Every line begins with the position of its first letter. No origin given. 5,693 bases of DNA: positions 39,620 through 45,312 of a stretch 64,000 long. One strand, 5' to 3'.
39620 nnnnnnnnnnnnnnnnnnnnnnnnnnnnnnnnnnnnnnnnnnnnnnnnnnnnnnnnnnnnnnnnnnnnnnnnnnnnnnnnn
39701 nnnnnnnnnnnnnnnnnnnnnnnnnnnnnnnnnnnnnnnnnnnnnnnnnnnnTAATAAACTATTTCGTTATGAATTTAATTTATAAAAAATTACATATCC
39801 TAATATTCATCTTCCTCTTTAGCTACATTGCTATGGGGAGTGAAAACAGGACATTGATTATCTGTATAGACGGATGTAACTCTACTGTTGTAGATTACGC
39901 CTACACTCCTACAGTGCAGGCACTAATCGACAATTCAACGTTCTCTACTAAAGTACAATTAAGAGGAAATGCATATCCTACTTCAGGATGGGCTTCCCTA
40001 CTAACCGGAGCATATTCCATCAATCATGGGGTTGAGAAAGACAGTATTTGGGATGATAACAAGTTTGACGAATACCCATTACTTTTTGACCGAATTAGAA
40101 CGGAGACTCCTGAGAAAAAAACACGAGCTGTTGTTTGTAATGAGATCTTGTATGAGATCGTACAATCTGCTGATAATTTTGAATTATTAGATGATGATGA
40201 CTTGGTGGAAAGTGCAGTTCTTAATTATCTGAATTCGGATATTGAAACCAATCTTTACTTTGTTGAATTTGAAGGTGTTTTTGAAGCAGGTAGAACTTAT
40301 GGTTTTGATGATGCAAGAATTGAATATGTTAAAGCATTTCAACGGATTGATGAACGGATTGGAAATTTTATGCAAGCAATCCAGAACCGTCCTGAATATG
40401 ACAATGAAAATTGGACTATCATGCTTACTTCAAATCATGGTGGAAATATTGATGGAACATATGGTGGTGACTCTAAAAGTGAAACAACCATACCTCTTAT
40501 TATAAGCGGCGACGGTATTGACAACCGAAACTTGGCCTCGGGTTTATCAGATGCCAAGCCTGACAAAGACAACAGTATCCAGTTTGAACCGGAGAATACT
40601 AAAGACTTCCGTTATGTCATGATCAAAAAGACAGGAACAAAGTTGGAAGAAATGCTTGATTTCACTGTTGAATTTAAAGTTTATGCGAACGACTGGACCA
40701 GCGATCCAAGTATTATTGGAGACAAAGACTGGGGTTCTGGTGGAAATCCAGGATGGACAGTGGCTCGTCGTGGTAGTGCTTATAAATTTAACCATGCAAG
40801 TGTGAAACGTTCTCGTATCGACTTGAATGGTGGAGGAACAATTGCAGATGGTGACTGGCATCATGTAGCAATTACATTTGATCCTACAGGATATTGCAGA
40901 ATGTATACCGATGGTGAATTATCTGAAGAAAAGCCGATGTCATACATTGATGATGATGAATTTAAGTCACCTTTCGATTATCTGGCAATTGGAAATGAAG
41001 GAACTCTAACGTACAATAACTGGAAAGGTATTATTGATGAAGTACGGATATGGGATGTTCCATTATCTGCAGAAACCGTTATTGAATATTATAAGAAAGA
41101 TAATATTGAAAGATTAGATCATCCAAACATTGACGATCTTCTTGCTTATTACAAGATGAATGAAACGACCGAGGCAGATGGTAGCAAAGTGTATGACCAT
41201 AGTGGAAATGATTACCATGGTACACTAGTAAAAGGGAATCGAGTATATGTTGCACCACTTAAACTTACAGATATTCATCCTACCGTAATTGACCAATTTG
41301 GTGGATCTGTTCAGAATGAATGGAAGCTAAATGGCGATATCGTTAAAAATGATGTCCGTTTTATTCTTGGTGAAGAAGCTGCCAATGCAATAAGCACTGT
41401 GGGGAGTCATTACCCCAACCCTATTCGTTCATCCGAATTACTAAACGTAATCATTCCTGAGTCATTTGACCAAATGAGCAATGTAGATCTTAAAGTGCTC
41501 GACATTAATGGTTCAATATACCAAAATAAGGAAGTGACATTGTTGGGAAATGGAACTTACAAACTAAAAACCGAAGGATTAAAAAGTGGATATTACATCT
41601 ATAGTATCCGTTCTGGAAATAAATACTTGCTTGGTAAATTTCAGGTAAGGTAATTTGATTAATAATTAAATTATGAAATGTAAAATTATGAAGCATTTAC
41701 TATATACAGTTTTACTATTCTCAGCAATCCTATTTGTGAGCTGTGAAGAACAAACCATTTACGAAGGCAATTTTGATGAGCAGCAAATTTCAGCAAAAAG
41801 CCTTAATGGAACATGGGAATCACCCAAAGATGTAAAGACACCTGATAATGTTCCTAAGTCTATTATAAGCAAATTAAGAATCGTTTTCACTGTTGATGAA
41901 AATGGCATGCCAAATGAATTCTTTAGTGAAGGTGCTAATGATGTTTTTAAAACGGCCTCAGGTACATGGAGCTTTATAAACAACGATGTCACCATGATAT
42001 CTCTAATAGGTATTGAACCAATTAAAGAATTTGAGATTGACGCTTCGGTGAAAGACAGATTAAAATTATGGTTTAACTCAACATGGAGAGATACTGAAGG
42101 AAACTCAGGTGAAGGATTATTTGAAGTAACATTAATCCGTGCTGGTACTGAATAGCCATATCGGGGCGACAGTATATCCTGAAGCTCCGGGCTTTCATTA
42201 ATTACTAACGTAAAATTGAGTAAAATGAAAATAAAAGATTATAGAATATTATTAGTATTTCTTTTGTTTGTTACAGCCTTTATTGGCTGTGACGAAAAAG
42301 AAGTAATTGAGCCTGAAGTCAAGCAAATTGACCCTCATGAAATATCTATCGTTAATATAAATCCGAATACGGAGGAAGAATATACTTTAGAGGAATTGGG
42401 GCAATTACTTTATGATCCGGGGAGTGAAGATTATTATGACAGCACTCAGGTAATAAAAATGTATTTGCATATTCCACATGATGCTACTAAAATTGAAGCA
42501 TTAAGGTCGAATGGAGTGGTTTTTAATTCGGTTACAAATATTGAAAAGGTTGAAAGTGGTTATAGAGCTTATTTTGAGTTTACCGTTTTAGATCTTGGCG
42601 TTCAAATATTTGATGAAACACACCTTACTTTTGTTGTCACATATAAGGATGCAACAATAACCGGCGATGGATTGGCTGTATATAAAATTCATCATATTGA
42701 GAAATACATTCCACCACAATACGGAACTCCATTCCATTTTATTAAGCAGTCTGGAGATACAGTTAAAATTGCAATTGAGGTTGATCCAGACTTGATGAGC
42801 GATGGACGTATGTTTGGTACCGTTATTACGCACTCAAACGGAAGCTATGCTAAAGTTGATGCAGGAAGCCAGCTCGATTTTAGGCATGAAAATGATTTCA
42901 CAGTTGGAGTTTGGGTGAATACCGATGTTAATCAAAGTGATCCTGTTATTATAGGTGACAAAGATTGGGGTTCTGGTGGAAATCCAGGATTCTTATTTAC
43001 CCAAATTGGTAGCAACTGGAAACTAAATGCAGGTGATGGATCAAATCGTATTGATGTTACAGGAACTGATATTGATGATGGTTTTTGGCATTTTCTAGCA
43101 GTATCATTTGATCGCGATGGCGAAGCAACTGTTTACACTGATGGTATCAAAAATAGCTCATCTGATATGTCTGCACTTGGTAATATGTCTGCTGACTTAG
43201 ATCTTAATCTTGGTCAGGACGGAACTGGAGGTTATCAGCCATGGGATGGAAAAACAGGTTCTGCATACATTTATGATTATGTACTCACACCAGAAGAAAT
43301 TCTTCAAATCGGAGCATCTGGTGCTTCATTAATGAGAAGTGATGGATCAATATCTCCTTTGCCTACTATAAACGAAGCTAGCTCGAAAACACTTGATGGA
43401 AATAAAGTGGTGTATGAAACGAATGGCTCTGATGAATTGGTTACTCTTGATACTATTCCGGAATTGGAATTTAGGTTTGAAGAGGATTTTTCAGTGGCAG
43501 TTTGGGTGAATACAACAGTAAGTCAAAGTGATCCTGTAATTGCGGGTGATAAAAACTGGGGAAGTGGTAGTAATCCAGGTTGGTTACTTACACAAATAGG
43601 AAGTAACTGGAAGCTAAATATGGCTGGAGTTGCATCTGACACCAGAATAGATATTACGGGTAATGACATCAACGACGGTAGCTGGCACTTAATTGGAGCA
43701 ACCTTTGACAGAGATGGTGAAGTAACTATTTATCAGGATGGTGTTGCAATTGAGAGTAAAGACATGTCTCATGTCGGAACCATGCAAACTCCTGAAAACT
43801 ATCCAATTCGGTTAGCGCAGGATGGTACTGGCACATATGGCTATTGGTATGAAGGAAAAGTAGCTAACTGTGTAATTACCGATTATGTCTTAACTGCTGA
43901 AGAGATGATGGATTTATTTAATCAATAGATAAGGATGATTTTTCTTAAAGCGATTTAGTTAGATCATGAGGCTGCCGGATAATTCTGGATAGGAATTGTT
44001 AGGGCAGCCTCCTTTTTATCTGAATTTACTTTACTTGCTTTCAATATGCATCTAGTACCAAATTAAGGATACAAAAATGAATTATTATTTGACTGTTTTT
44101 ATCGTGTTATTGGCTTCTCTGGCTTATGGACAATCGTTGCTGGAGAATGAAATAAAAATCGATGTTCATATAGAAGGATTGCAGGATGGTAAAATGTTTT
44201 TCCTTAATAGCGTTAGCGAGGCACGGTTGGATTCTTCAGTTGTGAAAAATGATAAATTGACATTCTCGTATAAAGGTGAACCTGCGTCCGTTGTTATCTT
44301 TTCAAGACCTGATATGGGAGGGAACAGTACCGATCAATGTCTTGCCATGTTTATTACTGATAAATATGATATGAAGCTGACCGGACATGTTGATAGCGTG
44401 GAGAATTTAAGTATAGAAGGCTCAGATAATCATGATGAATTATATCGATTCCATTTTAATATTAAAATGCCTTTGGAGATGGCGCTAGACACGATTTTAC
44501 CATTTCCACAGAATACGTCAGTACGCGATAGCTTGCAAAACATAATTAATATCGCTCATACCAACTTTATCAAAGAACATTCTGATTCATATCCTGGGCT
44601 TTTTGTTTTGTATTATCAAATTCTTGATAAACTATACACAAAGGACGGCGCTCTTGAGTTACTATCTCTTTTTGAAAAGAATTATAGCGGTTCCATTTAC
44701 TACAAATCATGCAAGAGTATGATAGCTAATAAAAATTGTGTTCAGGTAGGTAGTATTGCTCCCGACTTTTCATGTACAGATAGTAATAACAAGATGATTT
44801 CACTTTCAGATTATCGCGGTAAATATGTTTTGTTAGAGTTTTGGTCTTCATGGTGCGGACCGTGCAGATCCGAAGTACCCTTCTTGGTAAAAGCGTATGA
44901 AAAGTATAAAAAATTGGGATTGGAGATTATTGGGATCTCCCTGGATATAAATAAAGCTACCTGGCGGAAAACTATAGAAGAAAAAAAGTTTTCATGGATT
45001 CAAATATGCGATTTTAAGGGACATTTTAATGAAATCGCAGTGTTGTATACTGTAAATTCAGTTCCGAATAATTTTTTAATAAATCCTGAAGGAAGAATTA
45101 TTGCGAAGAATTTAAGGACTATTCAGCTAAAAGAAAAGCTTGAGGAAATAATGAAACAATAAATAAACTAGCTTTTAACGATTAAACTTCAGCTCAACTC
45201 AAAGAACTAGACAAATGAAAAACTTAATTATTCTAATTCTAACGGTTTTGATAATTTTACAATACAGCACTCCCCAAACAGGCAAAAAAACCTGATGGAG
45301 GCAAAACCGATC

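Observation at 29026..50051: CAZyme-free [SusC-SusD-fasciclin]x2 locus with phosphatase/LamG proteins and its own sensor: candidate undescribed phosphoester-scavenging system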

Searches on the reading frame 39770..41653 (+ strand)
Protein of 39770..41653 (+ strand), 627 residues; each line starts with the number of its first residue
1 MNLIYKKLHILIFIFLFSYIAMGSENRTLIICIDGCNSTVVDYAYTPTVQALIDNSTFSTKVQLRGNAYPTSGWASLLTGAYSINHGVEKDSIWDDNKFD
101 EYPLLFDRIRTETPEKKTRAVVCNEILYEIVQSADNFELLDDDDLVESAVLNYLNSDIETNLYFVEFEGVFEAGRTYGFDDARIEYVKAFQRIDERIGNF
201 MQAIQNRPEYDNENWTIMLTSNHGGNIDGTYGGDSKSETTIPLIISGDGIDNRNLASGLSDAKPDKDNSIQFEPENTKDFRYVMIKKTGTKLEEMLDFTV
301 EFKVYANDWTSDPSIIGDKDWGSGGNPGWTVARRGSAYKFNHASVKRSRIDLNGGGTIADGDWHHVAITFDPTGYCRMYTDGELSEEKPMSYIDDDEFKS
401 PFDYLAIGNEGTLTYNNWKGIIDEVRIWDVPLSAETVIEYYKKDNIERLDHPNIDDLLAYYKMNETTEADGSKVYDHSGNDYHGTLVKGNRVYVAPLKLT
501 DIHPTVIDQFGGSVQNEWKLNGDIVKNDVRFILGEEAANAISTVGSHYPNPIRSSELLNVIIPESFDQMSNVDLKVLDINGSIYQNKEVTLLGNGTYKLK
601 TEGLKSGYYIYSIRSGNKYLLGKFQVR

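Call 3: search_protein_families(library=pfam, proteins=[window:39770-41653:+], max_evalue=0.01)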
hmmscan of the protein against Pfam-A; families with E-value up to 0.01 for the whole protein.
window:39770-41653:+ (627 aa): 5 families
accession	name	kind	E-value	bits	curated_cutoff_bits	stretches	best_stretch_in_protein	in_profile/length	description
PF13385.13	Laminin_G_3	-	5.3e-20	72.5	27.6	1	296-437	17-150/151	Concanavalin A-like lectin/glucanases superfamily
PF01663.27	Phosphodiest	-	2.9e-14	53.9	23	2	28-100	1-74/342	Type I phosphodiesterase / nucleotide pyrophosphatase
PF18962.6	Por_Secre_tail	-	2.5e-07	31.3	27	1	548-624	2-73/75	Secretion system C-terminal sorting domain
PF00884.28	Sulfatase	-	0.0012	18.6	25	1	181-250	201-276/301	Sulfatase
PF11589.14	DUF3244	-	0.0038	17.6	25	0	566-626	36-96/96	Domain of unknown function (DUF3244)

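Call 8: search_protein_families(library=ncbifam, proteins=[window:39770-41653:+], max_evalue=0.01)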
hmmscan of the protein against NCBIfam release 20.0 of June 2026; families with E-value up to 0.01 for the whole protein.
window:39770-41653:+ (627 aa): 4 families
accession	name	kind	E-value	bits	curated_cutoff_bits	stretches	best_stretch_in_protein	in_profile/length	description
NF052521.1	TafC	equivalog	2.3e-06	27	410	1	353-443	274-362/373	TafC family fimbrial protein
TIGR04183.1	Por_Secre_tail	domain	3e-05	23.9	23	1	548-624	2-69/72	T9SS type A sorting domain-containing protein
NF045661.1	HdlasePehA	equivalog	9.2e-05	21.2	900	0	149-227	247-323/506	phosphoric/sulfuric ester hydrolase PehA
NF003766.0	PRK05362.1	equivalog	0.0016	17.3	256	1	149-256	269-364/396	phosphopentomutase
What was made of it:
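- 39770..41653 (+): PDE-LamG-1: catalytically dead alkaline-phosphatase-superfamily domain + LamG + T9SS C-terminal domain; predicted surface receptor. Calls 3, 8 (domains).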

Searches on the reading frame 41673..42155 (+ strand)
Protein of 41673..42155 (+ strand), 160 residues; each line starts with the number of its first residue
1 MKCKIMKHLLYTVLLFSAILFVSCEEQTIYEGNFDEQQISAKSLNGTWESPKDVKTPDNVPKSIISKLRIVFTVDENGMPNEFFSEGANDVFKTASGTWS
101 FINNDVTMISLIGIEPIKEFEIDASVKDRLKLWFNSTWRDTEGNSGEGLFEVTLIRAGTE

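Call 3: search_protein_families(library=pfam, proteins=[window:41673-42155:+], max_evalue=0.01)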
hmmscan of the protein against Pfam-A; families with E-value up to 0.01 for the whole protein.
window:41673-42155:+ (160 aa): 0 families

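Call 8: search_protein_families(library=ncbifam, proteins=[window:41673-42155:+], max_evalue=0.01)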
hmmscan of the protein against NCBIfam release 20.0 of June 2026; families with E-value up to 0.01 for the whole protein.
window:41673-42155:+ (160 aa): 1 family
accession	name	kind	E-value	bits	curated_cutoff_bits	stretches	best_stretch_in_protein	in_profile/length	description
NF033515.1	lipo_6_6_Borrel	equivalog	0.00073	19.7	35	1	6-29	1-23/60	Lp6.6 family lipoprotein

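Call 11: search_protein_families(library=pfam, proteins=[window:41673-42155:+], max_evalue=10)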
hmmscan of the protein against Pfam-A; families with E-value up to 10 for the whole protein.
window:41673-42155:+ (160 aa): 2 families
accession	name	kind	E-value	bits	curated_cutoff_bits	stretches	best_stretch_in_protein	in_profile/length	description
PF13648.12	Lipocalin_4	-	0.083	14.2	22.4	1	44-109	1-68/89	Lipocalin-like domain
PF20448.3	DUF6705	-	0.14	12.4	24.4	1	6-49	1-42/188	Family of unknown function (DUF6705)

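Call 79: search_solved_structures(query=window:41673-42155:+, max_evalue=10)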
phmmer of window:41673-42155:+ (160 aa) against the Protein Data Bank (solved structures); distinct sequences matched with E-value up to 10: 2.
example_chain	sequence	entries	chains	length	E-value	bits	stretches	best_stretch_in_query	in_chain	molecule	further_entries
7avh_A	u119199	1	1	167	0.14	15.5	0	90-114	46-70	LPXTG cell wall surface protein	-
2d42_A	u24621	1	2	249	1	12.7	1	31-116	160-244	non-toxic crystal protein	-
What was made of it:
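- Tried and rejected: p160: no Pfam, NCBIfam or PDB relatives (calls 8, 11, 79).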

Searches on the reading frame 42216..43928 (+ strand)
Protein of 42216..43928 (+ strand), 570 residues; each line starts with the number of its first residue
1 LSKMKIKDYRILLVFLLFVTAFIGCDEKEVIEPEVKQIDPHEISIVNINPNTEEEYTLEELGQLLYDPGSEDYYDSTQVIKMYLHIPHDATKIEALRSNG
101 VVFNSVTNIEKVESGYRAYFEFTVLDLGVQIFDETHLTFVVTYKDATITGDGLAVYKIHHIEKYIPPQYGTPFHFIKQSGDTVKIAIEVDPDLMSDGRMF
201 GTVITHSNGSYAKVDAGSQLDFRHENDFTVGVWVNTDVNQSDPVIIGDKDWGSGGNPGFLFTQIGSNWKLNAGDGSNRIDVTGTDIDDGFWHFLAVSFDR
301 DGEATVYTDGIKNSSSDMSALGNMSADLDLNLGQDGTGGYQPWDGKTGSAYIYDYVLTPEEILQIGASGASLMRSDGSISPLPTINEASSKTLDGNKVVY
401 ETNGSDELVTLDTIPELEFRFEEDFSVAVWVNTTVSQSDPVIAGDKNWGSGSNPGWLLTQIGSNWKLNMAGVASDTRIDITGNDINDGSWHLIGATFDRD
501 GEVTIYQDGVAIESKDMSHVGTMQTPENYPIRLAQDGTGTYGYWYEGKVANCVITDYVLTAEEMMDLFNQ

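Call 3: search_protein_families(library=pfam, proteins=[window:42216-43928:+], max_evalue=0.01)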
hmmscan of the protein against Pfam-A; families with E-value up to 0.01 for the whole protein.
window:42216-43928:+ (570 aa): 4 families
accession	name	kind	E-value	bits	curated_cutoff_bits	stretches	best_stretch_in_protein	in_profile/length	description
PF13385.13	Laminin_G_3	-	3.5e-33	115.3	27.6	2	209-362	2-150/151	Concanavalin A-like lectin/glucanases superfamily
PF07953.20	Toxin_R_bind_N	-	3.3e-09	37.2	23.8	2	225-332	53-167/191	Clostridium neurotoxin, N-terminal receptor binding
PF02210.31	Laminin_G_2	-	3.5e-06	27.9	22.9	0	270-324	34-87/126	Laminin G domain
PF00354.24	Pentaxin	-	0.00023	21.4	25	1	254-368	51-169/194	Pentaxin family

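Call 8: search_protein_families(library=ncbifam, proteins=[window:42216-43928:+], max_evalue=0.01)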
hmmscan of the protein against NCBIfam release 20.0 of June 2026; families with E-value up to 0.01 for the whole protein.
window:42216-43928:+ (570 aa): 2 families
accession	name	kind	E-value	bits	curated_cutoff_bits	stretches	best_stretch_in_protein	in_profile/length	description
NF052521.1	TafC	equivalog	8.3e-12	44.9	410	2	395-569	190-361/373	TafC family fimbrial protein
NF058592.1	GxPGS_dom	subfamily_domain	0.0057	16.7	45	0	290-329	13-52/65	PGS family Ig-like domain-containing protein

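Call 80: search_solved_structures(query=window:42216-43928:+, max_evalue=0.01)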
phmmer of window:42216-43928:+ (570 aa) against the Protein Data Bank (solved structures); distinct sequences matched with E-value up to 0.01: 1.
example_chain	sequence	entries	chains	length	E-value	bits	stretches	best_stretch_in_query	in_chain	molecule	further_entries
9b6m_B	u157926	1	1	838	0.0034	19.3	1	268-337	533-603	PG1 heavy chain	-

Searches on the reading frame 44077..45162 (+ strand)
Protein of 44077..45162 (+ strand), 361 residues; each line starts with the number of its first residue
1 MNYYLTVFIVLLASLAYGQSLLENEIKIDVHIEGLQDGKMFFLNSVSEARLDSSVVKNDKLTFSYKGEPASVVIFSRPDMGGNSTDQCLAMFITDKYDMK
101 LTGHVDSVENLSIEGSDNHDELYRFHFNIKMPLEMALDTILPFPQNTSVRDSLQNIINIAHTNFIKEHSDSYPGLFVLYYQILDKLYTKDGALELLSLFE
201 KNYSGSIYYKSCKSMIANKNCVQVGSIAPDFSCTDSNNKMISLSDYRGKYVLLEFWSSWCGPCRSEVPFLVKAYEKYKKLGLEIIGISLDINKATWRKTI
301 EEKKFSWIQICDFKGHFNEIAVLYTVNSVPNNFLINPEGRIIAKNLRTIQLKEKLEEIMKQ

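Call 4: search_protein_families(library=pfam, proteins=[window:44077-45162:+], max_evalue=0.01)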
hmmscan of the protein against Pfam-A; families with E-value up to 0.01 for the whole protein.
window:44077-45162:+ (361 aa): 6 families
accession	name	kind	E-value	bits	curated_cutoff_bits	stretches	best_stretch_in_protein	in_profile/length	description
PF00578.27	AhpC-TSA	-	2.6e-23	82.7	26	1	224-342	1-122/124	AhpC/TSA family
PF13905.12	Thioredoxin_8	-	4.1e-19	69.1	27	1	248-341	1-94/94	Thioredoxin-like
PF08534.16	Redoxin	-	3.8e-17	62.9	26.6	1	223-346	1-133/148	Redoxin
PF14289.11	DUF4369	-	2.2e-08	35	25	1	27-122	2-91/91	Domain of unknown function (DUF4369)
PF00085.26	Thioredoxin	-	6.8e-08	32.9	23.5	1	249-294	19-63/103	Thioredoxin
PF00255.25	GSHPx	-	3.3e-06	27.1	27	1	230-287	3-59/108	Glutathione peroxidase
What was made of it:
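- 44077..45162 (+): TlpA-like thiol-disulfide oxidoreductase (DUF4369 + AhpC/TSA); lineage-specific insertion, not a conserved part of the locus. Call 4.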
